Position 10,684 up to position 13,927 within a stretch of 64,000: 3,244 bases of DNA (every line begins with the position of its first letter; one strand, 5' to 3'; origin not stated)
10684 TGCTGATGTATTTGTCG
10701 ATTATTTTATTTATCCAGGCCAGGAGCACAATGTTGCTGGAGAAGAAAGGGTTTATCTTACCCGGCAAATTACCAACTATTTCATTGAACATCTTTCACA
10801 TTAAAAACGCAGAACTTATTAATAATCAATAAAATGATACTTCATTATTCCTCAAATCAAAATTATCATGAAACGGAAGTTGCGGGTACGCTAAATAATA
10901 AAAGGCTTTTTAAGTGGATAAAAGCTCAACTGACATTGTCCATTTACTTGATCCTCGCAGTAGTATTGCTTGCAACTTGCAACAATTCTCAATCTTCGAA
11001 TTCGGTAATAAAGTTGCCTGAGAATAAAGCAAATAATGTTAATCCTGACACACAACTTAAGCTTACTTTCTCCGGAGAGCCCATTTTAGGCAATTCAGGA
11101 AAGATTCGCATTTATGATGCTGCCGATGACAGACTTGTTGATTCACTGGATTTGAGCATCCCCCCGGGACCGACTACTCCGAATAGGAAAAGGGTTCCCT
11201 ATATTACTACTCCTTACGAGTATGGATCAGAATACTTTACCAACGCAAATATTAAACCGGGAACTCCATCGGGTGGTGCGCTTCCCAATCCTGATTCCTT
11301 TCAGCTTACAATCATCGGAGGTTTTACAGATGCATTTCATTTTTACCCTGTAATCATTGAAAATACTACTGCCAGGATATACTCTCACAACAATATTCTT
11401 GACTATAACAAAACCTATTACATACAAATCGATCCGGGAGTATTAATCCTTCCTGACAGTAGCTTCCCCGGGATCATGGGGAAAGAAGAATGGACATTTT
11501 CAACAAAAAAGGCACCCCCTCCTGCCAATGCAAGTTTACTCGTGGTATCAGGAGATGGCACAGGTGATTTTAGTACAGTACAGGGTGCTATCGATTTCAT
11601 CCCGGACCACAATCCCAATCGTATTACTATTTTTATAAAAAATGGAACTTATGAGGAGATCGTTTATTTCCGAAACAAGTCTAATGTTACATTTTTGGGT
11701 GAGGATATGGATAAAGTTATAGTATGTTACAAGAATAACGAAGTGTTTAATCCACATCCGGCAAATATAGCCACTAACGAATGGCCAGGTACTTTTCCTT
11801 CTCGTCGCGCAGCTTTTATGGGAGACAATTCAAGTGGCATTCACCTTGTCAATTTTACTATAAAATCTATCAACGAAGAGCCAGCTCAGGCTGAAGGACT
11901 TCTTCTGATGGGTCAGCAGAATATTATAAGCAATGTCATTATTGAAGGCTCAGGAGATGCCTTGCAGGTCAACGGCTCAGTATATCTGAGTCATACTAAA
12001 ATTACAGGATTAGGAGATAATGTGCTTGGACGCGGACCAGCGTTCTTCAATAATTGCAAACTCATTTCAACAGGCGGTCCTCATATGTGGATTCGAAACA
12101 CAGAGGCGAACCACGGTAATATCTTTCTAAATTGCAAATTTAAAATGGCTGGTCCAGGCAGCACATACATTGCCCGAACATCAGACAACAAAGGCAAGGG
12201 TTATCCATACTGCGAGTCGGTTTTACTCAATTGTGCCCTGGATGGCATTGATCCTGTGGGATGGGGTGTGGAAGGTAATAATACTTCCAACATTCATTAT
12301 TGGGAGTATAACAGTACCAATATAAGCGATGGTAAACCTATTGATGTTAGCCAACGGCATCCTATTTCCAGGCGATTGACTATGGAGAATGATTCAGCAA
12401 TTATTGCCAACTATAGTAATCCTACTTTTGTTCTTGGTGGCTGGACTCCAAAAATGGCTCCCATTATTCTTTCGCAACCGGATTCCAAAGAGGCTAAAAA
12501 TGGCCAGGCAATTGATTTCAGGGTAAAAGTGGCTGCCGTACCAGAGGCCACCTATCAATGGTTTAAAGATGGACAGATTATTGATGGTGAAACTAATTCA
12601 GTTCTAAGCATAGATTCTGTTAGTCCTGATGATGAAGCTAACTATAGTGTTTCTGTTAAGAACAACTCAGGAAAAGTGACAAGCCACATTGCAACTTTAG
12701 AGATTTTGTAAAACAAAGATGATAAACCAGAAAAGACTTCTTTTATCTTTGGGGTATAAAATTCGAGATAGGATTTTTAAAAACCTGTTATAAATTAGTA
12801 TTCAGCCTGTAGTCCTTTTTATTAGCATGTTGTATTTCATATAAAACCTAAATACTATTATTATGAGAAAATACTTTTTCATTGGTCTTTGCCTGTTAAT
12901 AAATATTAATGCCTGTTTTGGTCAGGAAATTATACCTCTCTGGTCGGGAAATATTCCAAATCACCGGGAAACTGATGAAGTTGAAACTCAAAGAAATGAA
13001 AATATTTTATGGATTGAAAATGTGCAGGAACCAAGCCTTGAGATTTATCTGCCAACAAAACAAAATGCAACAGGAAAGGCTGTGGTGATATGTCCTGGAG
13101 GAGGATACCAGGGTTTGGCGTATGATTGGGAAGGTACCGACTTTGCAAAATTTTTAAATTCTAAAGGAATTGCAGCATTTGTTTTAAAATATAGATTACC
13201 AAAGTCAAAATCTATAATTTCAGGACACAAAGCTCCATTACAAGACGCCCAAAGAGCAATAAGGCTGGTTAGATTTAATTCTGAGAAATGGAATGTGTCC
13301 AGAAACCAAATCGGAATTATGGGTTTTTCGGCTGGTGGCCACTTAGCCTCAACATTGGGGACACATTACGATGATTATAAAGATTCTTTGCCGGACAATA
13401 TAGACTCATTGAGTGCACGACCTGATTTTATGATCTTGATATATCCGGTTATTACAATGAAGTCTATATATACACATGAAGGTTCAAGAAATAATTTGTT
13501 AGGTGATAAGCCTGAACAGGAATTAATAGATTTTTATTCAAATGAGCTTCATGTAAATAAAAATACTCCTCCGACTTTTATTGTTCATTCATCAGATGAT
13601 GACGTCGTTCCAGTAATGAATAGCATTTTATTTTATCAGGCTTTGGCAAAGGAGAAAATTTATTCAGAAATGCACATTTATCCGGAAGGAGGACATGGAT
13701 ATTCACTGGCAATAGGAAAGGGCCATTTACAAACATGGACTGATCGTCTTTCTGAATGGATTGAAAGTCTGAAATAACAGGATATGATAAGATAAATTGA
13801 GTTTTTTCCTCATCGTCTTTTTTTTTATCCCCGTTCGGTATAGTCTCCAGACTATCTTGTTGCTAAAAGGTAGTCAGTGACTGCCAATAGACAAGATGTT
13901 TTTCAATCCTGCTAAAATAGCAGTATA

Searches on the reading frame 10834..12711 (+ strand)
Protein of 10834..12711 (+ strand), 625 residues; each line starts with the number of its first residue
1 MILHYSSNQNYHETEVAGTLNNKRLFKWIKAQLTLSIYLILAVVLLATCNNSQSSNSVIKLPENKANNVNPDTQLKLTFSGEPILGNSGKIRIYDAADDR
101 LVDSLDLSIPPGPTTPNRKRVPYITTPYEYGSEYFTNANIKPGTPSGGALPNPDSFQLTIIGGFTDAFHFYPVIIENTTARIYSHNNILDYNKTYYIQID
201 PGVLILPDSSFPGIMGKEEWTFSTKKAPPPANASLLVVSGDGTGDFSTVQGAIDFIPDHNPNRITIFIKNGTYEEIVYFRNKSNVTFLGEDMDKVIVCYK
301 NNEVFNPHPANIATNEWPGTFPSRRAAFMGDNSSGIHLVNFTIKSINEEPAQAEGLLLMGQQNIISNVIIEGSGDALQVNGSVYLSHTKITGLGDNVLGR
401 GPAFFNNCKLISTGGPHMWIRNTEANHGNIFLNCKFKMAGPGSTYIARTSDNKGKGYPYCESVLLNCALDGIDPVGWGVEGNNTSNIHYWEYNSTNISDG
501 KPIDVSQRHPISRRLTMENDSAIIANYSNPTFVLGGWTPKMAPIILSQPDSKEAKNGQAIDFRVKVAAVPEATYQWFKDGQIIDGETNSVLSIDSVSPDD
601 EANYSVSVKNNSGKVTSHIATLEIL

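Call 10: search_protein_families(library=pfam, proteins=[window:10834-12711:+], max_evalue=0.001)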
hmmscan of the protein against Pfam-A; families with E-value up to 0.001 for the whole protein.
window:10834-12711:+ (625 aa): 4 families
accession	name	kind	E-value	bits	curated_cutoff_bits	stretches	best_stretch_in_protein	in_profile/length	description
PF01095.25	Pectinesterase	-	1e-17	64.3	27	1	236-495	2-262/298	Pectinesterase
PF13927.12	Ig_3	-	1.2e-11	45.3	30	1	543-610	2-78/78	Immunoglobulin domain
PF07679.22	I-set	-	1.5e-10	41.4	23.7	1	545-619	3-86/90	Immunoglobulin I-set domain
PF13895.12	Ig_2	-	7.7e-05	23.3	27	1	568-617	25-72/79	Immunoglobulin domain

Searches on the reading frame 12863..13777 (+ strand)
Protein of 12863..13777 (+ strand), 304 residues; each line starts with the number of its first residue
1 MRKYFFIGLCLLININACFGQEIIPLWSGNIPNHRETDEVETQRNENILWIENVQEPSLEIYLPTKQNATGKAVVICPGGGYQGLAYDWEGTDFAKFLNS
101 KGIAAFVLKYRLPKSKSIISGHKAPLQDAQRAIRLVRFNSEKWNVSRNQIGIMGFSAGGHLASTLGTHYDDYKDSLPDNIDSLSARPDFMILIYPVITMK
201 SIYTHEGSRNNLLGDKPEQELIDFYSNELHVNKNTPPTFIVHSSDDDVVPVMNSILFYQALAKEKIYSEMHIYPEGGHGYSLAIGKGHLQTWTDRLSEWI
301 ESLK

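Call 10: search_protein_families(library=pfam, proteins=[window:12863-13777:+], max_evalue=0.001)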
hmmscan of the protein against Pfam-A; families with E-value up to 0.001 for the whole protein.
window:12863-13777:+ (304 aa): 7 families
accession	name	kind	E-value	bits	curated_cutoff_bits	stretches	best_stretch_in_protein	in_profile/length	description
PF20434.5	BD-FAE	-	2.1e-29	103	26.8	1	59-261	1-215/215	BD-FAE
PF00326.27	Peptidase_S9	-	6e-14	52.5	22.6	1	218-281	125-190/213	Prolyl oligopeptidase family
PF07859.19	Abhydrolase_3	-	3.8e-09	37.1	25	1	79-226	6-144/210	alpha/beta hydrolase fold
PF02230.22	Abhydrolase_2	-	2.3e-06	28.1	23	0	224-279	146-200/217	Phospholipase/Carboxylesterase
PF12146.15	Hydrolase_4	-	5.2e-06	26.4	27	0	230-279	186-233/239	Serine aminopeptidase, S33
PF01738.24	DLH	-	7.5e-06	26.1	21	0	231-280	139-188/217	Dienelactone hydrolase family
PF12740.14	PETase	-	0.0002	21.3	28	0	60-160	43-137/263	PET hydrolase-like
